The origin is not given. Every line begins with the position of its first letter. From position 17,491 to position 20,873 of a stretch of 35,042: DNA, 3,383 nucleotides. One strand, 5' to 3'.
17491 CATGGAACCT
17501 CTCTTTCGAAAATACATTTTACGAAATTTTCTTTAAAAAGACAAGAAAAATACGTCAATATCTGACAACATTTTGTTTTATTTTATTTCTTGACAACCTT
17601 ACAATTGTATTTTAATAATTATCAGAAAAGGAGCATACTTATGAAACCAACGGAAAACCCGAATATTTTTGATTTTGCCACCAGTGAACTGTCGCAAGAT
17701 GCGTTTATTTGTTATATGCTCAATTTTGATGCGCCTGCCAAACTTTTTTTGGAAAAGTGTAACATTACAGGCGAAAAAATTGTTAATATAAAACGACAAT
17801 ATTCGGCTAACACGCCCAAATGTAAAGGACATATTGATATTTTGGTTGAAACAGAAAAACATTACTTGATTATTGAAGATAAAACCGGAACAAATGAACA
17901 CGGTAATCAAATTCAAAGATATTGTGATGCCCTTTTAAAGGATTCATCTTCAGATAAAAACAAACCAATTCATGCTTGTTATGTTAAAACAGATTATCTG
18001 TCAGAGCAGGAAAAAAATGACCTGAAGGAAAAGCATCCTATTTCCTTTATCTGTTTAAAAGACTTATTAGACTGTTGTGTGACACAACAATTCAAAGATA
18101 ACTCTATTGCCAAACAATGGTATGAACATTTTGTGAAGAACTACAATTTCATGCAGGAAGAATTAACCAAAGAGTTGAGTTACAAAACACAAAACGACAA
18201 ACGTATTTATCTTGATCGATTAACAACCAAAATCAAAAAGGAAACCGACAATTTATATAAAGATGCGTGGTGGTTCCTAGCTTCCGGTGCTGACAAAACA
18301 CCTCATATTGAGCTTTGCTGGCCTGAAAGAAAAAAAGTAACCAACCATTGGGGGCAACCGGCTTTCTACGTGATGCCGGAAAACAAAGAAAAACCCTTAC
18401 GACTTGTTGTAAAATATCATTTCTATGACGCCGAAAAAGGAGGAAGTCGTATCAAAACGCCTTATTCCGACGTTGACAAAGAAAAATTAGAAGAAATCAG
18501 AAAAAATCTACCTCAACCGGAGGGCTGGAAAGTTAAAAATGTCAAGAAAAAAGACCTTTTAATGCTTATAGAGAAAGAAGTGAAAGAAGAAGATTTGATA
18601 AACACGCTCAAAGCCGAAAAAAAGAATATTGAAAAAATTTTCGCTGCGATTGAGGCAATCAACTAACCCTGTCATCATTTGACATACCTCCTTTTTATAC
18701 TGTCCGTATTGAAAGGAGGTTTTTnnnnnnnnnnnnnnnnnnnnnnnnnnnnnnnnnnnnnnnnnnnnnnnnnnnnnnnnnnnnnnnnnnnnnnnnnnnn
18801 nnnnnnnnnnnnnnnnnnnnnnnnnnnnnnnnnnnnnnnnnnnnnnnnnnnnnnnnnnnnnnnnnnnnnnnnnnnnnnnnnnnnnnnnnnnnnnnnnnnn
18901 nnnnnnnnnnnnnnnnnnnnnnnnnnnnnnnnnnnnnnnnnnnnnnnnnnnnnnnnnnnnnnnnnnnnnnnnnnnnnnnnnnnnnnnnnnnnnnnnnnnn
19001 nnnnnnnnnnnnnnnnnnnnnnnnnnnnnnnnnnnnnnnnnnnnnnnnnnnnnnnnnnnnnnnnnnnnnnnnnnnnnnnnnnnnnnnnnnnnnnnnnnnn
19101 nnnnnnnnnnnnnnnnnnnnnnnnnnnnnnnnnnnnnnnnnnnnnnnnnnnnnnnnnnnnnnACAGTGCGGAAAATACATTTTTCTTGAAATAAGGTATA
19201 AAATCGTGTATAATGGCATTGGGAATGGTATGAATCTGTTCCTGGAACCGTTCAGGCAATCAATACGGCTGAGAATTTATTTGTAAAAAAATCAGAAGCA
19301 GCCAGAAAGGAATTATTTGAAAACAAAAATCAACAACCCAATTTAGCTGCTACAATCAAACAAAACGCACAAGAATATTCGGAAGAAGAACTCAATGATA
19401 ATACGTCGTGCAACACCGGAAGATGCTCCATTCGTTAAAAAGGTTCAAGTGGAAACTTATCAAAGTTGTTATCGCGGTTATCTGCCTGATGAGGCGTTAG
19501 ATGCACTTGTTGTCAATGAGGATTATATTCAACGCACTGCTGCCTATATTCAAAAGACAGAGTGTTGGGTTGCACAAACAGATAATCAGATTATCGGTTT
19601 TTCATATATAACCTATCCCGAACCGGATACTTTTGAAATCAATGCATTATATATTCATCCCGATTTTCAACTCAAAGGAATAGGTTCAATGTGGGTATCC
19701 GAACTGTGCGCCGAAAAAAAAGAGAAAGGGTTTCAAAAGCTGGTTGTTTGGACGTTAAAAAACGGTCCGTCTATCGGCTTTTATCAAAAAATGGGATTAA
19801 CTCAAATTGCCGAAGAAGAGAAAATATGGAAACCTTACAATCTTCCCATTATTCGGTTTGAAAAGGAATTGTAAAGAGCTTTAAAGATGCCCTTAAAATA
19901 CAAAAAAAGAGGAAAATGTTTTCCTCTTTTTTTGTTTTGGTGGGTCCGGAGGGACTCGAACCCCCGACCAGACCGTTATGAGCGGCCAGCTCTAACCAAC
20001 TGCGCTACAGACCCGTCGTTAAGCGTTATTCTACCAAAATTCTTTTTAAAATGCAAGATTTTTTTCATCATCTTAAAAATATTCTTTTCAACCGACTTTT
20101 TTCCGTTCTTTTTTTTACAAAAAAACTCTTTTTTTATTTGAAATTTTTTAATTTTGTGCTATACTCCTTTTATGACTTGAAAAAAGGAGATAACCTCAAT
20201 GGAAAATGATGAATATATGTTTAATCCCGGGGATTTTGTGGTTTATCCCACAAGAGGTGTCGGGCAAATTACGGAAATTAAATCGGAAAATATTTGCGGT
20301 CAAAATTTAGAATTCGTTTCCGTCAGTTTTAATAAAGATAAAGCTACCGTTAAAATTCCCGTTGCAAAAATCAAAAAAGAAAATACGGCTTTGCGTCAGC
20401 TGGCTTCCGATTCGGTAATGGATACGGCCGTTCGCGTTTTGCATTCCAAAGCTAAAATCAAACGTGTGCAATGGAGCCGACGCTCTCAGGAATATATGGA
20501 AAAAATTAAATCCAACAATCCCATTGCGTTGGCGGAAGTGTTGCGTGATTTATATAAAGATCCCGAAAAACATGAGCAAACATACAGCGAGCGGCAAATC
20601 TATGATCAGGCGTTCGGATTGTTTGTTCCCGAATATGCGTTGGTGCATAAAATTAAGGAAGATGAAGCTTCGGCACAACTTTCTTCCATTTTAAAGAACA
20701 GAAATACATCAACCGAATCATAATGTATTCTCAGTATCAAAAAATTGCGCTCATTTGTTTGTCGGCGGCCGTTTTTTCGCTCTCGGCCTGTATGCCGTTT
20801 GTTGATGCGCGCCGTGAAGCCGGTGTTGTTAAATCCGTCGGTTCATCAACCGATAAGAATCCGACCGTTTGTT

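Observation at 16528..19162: WYL regulator divergent from a PD-(D/E)XK nuclease plus an orphan 145-aa gene: candidate undescribed defence cassette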

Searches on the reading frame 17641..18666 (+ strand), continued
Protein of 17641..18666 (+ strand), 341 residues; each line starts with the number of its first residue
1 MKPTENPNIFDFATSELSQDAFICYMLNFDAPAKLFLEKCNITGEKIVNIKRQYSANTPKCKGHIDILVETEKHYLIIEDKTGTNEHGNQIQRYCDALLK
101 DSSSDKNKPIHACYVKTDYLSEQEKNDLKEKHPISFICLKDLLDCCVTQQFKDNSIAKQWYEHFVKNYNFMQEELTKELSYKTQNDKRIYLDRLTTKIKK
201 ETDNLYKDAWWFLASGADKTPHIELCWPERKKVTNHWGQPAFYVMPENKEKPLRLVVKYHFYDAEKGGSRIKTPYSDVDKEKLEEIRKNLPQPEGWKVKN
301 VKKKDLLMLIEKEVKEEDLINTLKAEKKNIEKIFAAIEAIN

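Call 93: fold_search(model_id=the predicted structure, library=viral)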
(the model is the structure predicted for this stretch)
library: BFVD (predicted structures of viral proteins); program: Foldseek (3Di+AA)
matches with E <= 10: 817; with E <= 0.001: 2
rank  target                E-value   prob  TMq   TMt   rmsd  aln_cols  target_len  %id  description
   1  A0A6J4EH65            1.2e-05  1.00  0.25  0.40  10.0       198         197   20  (no name in the UniProt tables at hand)
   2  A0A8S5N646            3.7e-05  0.97  0.22  0.23  19.6       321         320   14  PD-(D/E)XK nuclease superfamily protein [Myoviridae sp. ct8ME27]
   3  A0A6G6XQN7            1.0e-03  0.97  0.18  0.15  14.5       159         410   16  (no name in the UniProt tables at hand)
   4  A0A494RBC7            1.6e-03  1.00  0.24  0.46   7.2       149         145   12  (no name in the UniProt tables at hand)
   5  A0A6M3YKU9            1.6e-03  0.66  0.16  0.17  17.6       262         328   11  (no name in the UniProt tables at hand)
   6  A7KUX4                2.5e-03  1.00  0.26  0.30   7.7       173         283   13  (no name in the UniProt tables at hand)
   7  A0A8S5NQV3            2.5e-03  0.97  0.19  0.16  19.6       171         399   12  PD-(D/E)XK nuclease superfamily protein [Myoviridae sp. ctj3P51]
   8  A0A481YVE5            3.6e-03  1.00  0.28  0.45   5.7       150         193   16  Uncharacterized protein [Marseillevirus LCMAC102]
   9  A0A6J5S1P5            4.3e-03  0.15  0.13  0.11  21.4       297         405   10  Exodeoxyribonuclease 8, PDDEXK-like domain containing protein [uncultured Caudovirales phage]
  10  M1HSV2                7.7e-03  0.93  0.21  0.20  11.0       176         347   14  (no name in the UniProt tables at hand)
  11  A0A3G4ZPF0            8.6e-03  0.96  0.22  0.15   9.1       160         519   14  Uncharacterized protein [Terrestrivirus sp.]
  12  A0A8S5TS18            1.1e-02  0.77  0.17  0.16  10.4       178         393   15  Endonuclease-like protein [Siphoviridae sp. ctEw721]
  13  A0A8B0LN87            1.3e-02  0.99  0.25  0.51   6.0       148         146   16  Uncharacterized protein [uncultured archaeal virus]
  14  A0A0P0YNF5            1.5e-02  0.96  0.21  0.32   8.0       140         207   11  (no name in the UniProt tables at hand)
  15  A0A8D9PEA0            2.1e-02  0.60  0.16  0.25   9.9       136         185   12  Endonuclease Like Protein [Bacteriophage sp.]
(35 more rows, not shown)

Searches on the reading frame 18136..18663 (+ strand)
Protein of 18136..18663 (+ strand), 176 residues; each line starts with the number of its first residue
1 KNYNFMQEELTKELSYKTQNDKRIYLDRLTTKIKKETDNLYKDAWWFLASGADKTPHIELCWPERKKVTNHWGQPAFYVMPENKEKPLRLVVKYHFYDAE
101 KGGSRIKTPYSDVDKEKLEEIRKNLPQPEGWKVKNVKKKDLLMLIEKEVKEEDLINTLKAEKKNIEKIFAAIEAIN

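Call 80: find_homologous_proteins(query=window:18136-18663:+, max_evalue=0.01)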
Query window:18136-18663:+: 63 candidates shared short words with the query, none scored E <= 0.01.

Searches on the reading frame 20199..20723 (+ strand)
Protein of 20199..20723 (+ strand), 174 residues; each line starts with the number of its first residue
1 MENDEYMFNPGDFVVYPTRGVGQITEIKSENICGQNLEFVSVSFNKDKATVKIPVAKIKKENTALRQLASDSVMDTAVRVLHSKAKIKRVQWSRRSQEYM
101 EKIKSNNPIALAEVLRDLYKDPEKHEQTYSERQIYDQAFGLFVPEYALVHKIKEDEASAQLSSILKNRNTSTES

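Call 4: search_protein_families(library=pfam, proteins=[window:20199-20723:+], max_evalue=0.1)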
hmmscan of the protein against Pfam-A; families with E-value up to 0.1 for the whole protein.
window:20199-20723:+ (174 aa): 3 families
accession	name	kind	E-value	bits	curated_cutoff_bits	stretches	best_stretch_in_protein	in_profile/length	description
PF21095.3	CarD_C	-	4.8e-21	75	23.1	1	78-161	3-86/87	CarD, C-terminal domain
PF02559.22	CarD_TRCF_RID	-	2.1e-11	44.2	23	1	8-60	1-52/57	CarD-like/TRCF RID domain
PF20795.3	DUF6841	-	0.033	15.1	27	1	67-101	68-102/129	NTF2-like protein (DUF6841)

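Call 66: find_encoding_contigs(protein=window:20199-20723:+, flank=8000, max_places=8)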
Protein window:20199-20723:+ (174 aa): 22 contigs read that carry it; 8 places shown.
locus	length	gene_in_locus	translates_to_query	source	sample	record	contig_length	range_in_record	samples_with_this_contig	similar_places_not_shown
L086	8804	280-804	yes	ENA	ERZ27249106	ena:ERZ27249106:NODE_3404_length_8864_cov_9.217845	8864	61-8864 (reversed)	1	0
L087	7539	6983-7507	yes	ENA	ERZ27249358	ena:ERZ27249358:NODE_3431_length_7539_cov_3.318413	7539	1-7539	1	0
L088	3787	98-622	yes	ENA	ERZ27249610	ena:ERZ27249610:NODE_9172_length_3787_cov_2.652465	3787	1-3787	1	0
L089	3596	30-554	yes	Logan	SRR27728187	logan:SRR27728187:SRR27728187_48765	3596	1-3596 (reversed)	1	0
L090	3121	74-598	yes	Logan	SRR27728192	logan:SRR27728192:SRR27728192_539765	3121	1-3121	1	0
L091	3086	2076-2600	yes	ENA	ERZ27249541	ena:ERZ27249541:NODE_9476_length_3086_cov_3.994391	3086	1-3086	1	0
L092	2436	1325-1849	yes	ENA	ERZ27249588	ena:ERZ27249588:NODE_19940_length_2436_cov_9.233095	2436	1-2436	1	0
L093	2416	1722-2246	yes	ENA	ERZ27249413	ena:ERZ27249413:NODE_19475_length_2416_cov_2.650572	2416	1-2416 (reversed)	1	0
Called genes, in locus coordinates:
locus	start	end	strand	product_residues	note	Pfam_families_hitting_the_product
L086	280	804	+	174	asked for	PF02559:CarD_TRCF_RID, PF21095:CarD_C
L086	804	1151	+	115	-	-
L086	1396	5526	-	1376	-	PF04997:RNA_pol_Rpb1_1, PF00623:RNA_pol_Rpb1_2, PF04983:RNA_pol_Rpb1_3, PF05000:RNA_pol_Rpb1_4, PF04998:RNA_pol_Rpb1_5, PF01333:Apocytochr_F_C (faint), PF21668:RPOC_hybrid (faint), PF25984:BSH_YknX (faint)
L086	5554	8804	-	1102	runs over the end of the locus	?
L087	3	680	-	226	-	?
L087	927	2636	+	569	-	-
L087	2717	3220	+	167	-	PF00583:Acetyltransf_1, PF13673:Acetyltransf_10 (weak), PF13508:Acetyltransf_7, PF08445:FR47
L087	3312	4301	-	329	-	PF13280:WYL, PF25583:WCX (weak)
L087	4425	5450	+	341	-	PF14281:PDDEXK_4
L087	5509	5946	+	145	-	-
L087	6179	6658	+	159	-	PF00583:Acetyltransf_1, PF13673:Acetyltransf_10 (weak), PF13508:Acetyltransf_7, PF08445:FR47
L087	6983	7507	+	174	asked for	PF02559:CarD_TRCF_RID, PF21095:CarD_C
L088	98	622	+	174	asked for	PF02559:CarD_TRCF_RID, PF21095:CarD_C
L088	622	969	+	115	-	-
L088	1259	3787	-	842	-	?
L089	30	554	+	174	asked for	PF02559:CarD_TRCF_RID, PF21095:CarD_C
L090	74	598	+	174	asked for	PF02559:CarD_TRCF_RID, PF21095:CarD_C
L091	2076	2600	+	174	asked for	PF02559:CarD_TRCF_RID, PF21095:CarD_C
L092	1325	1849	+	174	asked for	PF02559:CarD_TRCF_RID, PF21095:CarD_C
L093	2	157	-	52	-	?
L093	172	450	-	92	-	PF00239:Resolvase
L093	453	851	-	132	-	PF11149:DUF2924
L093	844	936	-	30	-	-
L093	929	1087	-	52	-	-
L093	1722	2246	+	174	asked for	PF02559:CarD_TRCF_RID, PF21095:CarD_C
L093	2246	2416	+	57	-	?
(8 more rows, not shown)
